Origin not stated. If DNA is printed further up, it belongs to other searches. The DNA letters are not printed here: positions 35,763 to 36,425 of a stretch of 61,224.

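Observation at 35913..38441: Orphan giant modular type IV prepilin next to a VirB2/TrbC-like two-TM protein, tucked behind rny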

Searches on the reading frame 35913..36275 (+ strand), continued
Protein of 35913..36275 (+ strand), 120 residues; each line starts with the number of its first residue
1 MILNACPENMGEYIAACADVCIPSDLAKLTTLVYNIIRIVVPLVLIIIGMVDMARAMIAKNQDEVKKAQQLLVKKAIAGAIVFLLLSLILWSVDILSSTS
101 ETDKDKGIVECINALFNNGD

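Call 51: search_protein_families(library=ncbifam, proteins=[L086:16225-18009:+, L086:12986-15364:+, L086:4173-5348:+, L086:10001-10444:+, L086:15686-16225:+], max_evalue=0.001)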
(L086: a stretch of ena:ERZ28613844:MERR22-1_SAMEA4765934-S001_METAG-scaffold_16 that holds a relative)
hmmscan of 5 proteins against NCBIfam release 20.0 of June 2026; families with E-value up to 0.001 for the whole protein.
L086:16225-18009:+ (594 aa): 16 families
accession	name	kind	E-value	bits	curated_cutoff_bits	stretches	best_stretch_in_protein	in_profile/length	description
NF045975.1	VirB4_plasma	equivalog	2.6e-103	346.4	590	1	3-586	295-891/894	Mbov_0397 family ICE element conjugal transfer ATPase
NF045971.1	conju_CD1110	equivalog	1.8e-52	178.6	325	1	2-573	186-731/752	VirB4-like conjugal transfer ATPase, CD1110 family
TIGR02746.1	TraC-F-type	equivalog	1e-32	113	567.05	1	71-561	274-737/800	type IV secretion system protein TraC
TIGR00929.1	VirB4_CagE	subfamily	4.5e-23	81.4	643.1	1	25-567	241-734/792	VirB4 family type IV secretion/conjugal transfer ATPase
NF010278.0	PRK13721.1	subfamily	2.9e-13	48.6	1177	2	413-559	638-787/874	type IV secretion system protein TraC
NF053655.1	CedD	equivalog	8.5e-12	44.5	600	2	233-278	223-268/527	DNA-translocating ATPase CedD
TIGR03744.1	traC_PFL_4706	equivalog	1.4e-10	39.8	520.6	1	69-249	319-492/892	conjugative transfer ATPase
NF040937.1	HerA_Thermprot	equivalog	7.2e-07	28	800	1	465-511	351-398/487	DNA double-strand break repair helicase HerA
TIGR03783.1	Bac_Flav_CT_G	subfamily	1.7e-06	26.2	261.55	0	426-559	628-759/829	TraG family conjugative transposon ATPase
TIGR03743.1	SXT_TraD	subfamily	2e-06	26.5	366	1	230-272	174-216/636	conjugative transfer system coupling protein TraD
NF052333.1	ATPase_TcpF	exception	6.5e-06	24.3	1100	1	71-274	304-505/813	conjugal transfer ATPase TcpF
NF045973.1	conju_CD1115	equivalog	1.5e-05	24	250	1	224-276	17-68/442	VirD4-like conjugal transfer protein, CD1115 family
TIGR03754.1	conj_TOL_TraD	equivalog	0.00015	20.4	647.55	1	229-274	178-223/643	type IV conjugative transfer system coupling protein TraD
NF010447.0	PRK13873.1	equivalog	0.0003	18.8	1020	0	231-305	441-519/815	conjugal transfer protein TrbE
NF041214.1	plasmid_TraB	equivalog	0.00067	18.3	800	1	222-304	239-323/639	plasmid transfer protein TraB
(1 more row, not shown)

L086:12986-15364:+ (792 aa): 2 families
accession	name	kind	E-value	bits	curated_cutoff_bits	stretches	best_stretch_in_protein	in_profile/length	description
NF045889.1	ICE_Mbov_0396_TM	equivalog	1.1e-10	41.5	70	1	249-375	174-297/306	Mbov_0396 family ICE element transmembrane protein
NF045848.1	MMCAP2_0566_fam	domain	1.4e-09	37.7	90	1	247-375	187-308/322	MMCAP2_0566 family conjugal transfer protein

L086:4173-5348:+ (391 aa): 17 families
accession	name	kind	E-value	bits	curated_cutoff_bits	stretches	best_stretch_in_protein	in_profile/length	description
TIGR02788.1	VirB11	equivalog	2.1e-33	115.7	249.95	2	113-281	120-291/308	P-type DNA transfer ATPase VirB11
TIGR02782.1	TrbB_P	equivalog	1.1e-27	97.2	304.55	1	13-301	14-296/303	P-type conjugative transfer ATPase TrbB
TIGR03819.1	heli_sec_ATPase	hypoth_equivalog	3e-26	92.4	373.15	1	10-256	52-300/340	TadA family conjugal transfer-associated ATPase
NF041000.1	ATPase_ComGA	equivalog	9.7e-23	80.5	300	1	79-271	77-260/267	competence type IV pilus ATPase ComGA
NF058587.1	archaellum_moto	equivalog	1.3e-22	80.3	550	1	9-334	146-470/527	archaellum flagellar ATPase motor FlaI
NF010425.0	PRK13851.1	equivalog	4.6e-21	75.1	461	1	112-260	137-287/344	type IV secretion system protein VirB11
NF010475.0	PRK13900.1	equivalog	5.4e-20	71.7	389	1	111-298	134-322/333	type IV secretion system ATPase VirB11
NF010469.0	PRK13894.1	subfamily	9.4e-20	71.2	508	1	11-301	24-310/320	conjugal transfer ATPase TrbB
TIGR01420.1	pilT_fam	subfamily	2.9e-16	59.6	319.1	1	82-261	78-247/343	PilT/PilU family type 4a pilus ATPase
TIGR02525.1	plasmid_TraJ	equivalog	1.6e-15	57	368.3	1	82-286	100-304/372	plasmid transfer ATPase TraJ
NF010407.0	PRK13833.1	subfamily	2.1e-14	53.7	499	1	17-311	26-313/323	conjugal transfer protein TrbB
TIGR02533.1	type_II_gspE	equivalog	6.1e-14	51.5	630.25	1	124-254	233-357/486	type II secretion system ATPase GspE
NF053534.1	T4PilAsmATPsTfpB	equivalog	1.8e-12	46.5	850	1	135-255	334-451/584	type IV pilus assembly ATPase TfpB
NF007755.0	PRK10436.1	equivalog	5.7e-12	45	617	1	137-254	219-333/465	type II secretion system protein GspE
TIGR02538.1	type_IV_pilB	equivalog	8.2e-12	44.5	675.65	1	138-255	317-431/564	type IV-A pilus assembly ATPase PilB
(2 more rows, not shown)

L086:10001-10444:+ (147 aa): 0 families

L086:15686-16225:+ (179 aa): 1 family
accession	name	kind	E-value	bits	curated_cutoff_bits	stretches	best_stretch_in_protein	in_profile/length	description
NF045975.1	VirB4_plasma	equivalog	6.1e-13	47.4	590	1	11-167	107-276/894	Mbov_0397 family ICE element conjugal transfer ATPase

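Call 65: search_dna_similar(query=window:35913-36272:+, collection=plasmids, mode=protein, max_evalue=0.001, max_rows=25)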
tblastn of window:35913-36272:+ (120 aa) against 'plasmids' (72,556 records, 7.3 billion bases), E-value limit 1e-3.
No match.

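Call 66: search_dna_similar(query=window:35913-36272:+, collection=phages, mode=protein, max_evalue=0.001, max_rows=15)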
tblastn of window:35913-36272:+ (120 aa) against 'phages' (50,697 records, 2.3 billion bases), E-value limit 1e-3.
No match.

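Call 67: predict_structure(alignment_id=A5)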
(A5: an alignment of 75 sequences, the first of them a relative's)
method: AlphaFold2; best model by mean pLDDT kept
length: 120 residues; sequences in the alignment: 75
mean_pLDDT: 71.5   pTM: 0.45
mean pLDDT of the five models: 71.5, 69.2, 65.2, 65.0, 62.3
residues with pLDDT >= 90: 1; 70-90: 65; 50-70: 49; < 50: 5
segments of 3 or more residues with pLDDT < 50: 1-4
pLDDT, mean of each block of 10 residues (from residue 1): 50 58 71 83 87 78 73 83 85 70 60 61
secondary structure, 60 per line:
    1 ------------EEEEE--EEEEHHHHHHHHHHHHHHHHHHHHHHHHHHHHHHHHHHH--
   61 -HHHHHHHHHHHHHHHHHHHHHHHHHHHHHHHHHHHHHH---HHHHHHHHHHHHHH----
elements in order: E13-17 E20-23 H24-58 H62-99 H103-116

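Call 68: search_solved_structures(query=A5, max_evalue=10)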
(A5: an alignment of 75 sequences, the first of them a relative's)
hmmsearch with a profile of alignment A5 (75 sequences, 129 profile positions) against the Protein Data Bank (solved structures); distinct sequences matched with E-value up to 10: 0.

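Call 71: fold_search(model_id=the predicted structure, library=pdb)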
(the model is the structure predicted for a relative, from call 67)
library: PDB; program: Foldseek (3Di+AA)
matches with E <= 10: 2; with E <= 0.001: 0
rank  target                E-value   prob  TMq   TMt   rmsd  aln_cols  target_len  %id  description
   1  3ebb_C                9.2e+00  0.04  0.18  0.10  13.7        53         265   21  PLAP/P97 complex (released 2009-02-24)
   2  8vp8_A                9.7e+00  0.04  0.25  0.08  11.9       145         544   14  Cryo-EM structure of the ABC transporter PCAT1 bound with ATP and Substrate (released 2024-10-30)

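Call 72: search_protein_families(library=phrogs, proteins=[window:35913-36275:+], max_evalue=0.01)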
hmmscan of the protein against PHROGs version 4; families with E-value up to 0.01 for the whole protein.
window:35913-36275:+ (120 aa): 0 families

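Call 80: find_encoding_contigs(protein=P0208, flank=10000, max_places=1)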
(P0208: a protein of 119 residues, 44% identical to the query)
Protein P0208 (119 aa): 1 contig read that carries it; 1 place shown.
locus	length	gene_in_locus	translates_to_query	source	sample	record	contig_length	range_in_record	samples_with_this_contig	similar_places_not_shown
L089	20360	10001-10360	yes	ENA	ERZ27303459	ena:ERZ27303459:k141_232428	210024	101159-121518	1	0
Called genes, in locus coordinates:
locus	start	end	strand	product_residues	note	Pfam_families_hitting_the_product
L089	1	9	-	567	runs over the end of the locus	-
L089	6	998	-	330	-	-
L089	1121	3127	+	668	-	PF16403:Bact_surface_Ig-like (faint), PF19077:Big_13 (faint)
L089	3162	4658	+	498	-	PF00404:Dockerin_1 (weak)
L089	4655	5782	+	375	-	PF19077:Big_13 (faint), PF12733:Cadherin-like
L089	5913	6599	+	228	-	PF02706:Wzz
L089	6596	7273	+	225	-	PF00142:Fer4_NifH (weak), PF10609:ParA, PF13614:AAA_31, PF01656:CbiA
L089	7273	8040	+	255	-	PF02811:PHP (faint), PF19567:CpsB_CapC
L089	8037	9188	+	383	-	PF04203:Sortase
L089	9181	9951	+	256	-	-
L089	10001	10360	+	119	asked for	-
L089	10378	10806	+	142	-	-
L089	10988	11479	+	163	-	-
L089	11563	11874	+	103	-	-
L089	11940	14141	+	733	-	PF23139:OB_YrrC, PF14490:HHH_RecD2, PF13086:AAA_11 (faint), PF13245:AAA_19, PF13401:AAA_22 (faint), PF13604:AAA_30, PF18335:SH3_13, PF13538:UvrD_C_2, +1 more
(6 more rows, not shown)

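Call 81: find_encoding_contigs(protein=P0302, flank=10000, max_places=1)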
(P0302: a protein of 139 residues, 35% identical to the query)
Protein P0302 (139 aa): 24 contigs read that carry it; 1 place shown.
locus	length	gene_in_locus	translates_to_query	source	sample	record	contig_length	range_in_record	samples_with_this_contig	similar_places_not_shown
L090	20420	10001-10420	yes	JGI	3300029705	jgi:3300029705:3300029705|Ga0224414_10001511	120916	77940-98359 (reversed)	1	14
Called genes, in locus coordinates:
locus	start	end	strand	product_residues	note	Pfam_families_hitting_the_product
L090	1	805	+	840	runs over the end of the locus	PF17802:SpaA (weak)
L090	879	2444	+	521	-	-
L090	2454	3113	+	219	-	-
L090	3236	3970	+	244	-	PF17424:DUF5411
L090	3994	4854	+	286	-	-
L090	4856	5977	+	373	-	PF00437:T2SSE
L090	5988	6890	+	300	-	-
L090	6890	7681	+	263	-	-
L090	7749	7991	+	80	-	-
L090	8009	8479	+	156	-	-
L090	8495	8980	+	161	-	-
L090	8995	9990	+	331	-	-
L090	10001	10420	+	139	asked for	-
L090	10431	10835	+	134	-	-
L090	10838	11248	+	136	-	-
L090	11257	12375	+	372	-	-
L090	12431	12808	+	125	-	-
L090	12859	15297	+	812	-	-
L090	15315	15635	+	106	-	-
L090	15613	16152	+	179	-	PF26593:TraC-like (weak)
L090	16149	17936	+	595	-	PF01580:FtsK_SpoIIIE (faint), PF10412:TrwB_AAD_bind (faint), PF12846:AAA_10 (faint), PF19044:P-loop_TraG, PF01935:DUF87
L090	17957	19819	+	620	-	PF02557:VanY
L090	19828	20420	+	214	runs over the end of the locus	-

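Call 88: search_protein_families(library=ncbifam, alignment_id=A5, max_evalue=0.001)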
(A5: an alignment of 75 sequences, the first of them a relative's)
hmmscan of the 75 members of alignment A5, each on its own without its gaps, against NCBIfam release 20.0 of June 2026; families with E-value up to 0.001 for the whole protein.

A. member 1, P0038 (120 aa): 0 families

B. families by the number of members that match (of 75 scanned): 7 families
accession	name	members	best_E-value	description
NF040963.1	MamI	3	0.0002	magnetosome protein MamI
NF010560.0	PRK13955.1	2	0.00012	large conductance mechanosensitive channel protein MscL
NF009512.0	PRK12872.1-1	1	0.00013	geranylgeranylglycerol-phosphate geranylgeranyltransferase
NF043073.1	MMSYN1_0195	1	0.00052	spermidine/putrescine ABC transporter permease/substrate-binding protein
NF001960.0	PRK00733.3-5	1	0.00067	sodium-translocating pyrophosphatase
NF004617.0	PRK05951.1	1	0.0008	prenyltransferase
NF045849.1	ICE_MMCAP2_0565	1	0.00098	Mbov_0395 family pilin-like conjugal transfer protein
